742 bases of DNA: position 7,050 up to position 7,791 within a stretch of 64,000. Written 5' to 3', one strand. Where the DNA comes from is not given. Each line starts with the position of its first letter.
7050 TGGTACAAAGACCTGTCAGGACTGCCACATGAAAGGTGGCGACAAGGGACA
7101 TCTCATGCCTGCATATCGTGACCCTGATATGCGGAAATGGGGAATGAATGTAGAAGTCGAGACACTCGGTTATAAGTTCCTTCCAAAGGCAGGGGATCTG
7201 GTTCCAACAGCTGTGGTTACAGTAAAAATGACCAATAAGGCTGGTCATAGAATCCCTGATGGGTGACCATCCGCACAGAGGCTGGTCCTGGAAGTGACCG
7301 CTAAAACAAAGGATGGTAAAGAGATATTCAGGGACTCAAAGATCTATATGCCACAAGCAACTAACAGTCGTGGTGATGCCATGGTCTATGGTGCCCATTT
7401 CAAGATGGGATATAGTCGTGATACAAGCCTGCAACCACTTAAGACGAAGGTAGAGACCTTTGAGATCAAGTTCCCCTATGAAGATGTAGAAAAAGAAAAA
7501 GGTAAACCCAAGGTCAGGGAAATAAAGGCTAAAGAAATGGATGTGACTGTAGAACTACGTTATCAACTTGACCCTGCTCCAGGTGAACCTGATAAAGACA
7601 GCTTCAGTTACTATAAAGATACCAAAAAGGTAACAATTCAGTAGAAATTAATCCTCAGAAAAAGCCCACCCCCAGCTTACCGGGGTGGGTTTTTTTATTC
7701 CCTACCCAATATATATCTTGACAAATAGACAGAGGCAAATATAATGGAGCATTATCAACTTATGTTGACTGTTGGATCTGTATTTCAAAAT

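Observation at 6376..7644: Pentahaem cytochrome c gene interrupted by a single in-frame TGA (UGAC context), with the downstream 116 codons in the same frame and no RBS of their own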

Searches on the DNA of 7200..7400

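Call 8: search_rna_families(source=window, start=7200, end=7400, threshold=evalue, max_evalue=10, show_alignments=3)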
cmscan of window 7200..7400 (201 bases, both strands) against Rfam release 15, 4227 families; matches with E-value up to 10: 4.
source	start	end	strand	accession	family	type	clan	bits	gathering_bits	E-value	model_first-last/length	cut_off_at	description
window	7247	7340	+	RF04267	mir-362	Gene; miRNA;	-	12.7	80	5.1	1-65/65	no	mir-362 microRNA precursor family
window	7222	7271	-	RF00544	snopsi28S-3327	Gene; snRNA; snoRNA; HACA-box;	CL00021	12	70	8.1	84-129/143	no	Small nucleolar RNA psi28S-3327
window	7230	7333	+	RF01999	group-II-D1D4-2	Intron;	CL00102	10.5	36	5.9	1-118/118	no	Group II catalytic intron D1-D4-2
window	7200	7297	+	RF00234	glmS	Cis-reg; riboswitch;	-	9.4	37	4.3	70-167/167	5'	glmS glucosamine-6-phosphate activated ribozyme aptamer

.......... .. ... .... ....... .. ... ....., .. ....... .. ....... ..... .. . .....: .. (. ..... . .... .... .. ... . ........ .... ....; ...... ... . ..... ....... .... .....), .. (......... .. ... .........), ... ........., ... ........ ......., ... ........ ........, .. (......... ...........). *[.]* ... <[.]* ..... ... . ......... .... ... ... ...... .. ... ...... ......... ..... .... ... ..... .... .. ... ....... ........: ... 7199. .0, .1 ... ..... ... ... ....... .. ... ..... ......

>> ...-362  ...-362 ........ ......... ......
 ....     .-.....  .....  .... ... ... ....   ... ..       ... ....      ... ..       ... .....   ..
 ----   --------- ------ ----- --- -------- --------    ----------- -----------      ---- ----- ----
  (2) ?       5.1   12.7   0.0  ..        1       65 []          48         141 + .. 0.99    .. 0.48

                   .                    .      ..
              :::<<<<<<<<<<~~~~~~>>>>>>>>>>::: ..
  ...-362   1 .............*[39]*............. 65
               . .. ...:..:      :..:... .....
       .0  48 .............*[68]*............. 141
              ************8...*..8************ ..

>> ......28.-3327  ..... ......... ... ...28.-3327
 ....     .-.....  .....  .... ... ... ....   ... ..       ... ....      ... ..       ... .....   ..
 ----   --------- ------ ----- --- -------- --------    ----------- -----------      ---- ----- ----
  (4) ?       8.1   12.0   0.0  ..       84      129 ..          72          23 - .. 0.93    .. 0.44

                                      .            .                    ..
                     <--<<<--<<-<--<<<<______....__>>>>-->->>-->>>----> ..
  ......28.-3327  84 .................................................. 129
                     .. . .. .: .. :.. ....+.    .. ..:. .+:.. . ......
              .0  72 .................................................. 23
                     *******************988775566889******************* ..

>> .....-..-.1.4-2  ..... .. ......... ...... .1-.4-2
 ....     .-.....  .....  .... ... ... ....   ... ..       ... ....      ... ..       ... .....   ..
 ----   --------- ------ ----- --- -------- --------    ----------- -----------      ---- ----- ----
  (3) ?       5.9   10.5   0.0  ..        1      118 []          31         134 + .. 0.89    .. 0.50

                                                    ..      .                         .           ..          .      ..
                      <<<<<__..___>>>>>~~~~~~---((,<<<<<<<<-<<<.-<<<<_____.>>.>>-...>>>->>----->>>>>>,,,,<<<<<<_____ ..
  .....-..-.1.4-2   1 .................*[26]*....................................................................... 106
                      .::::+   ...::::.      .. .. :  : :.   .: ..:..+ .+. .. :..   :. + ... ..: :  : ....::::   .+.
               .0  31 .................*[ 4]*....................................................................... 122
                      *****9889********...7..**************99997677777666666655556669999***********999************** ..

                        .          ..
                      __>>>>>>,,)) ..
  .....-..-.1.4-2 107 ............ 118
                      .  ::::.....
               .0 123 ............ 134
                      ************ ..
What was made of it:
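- Rfam has no match for the hairpin (call 8).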

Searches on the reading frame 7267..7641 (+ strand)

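Call 3: search_protein_families(library=pfam, proteins=[window:7267-7641:+], max_evalue=1)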
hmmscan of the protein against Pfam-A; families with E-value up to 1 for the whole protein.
window:7267-7641:+ (125 aa): 0 families

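Call 4: search_protein_families(library=ncbifam, proteins=[window:7267-7641:+], max_evalue=1)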
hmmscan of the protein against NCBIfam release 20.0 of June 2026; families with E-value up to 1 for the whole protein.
window:7267-7641:+ (125 aa): 2 families
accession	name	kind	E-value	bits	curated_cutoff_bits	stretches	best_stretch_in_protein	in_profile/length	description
NF040886.1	cyt_C_like_Sec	equivalog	1.3e-28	99.8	250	1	1-124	316-422/423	multiheme c-type cytochrome (seleno)protein ExtKL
NF006392.0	PRK08641.1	equivalog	0.088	11.4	855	1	40-90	528-583/593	succinate dehydrogenase flavoprotein subunit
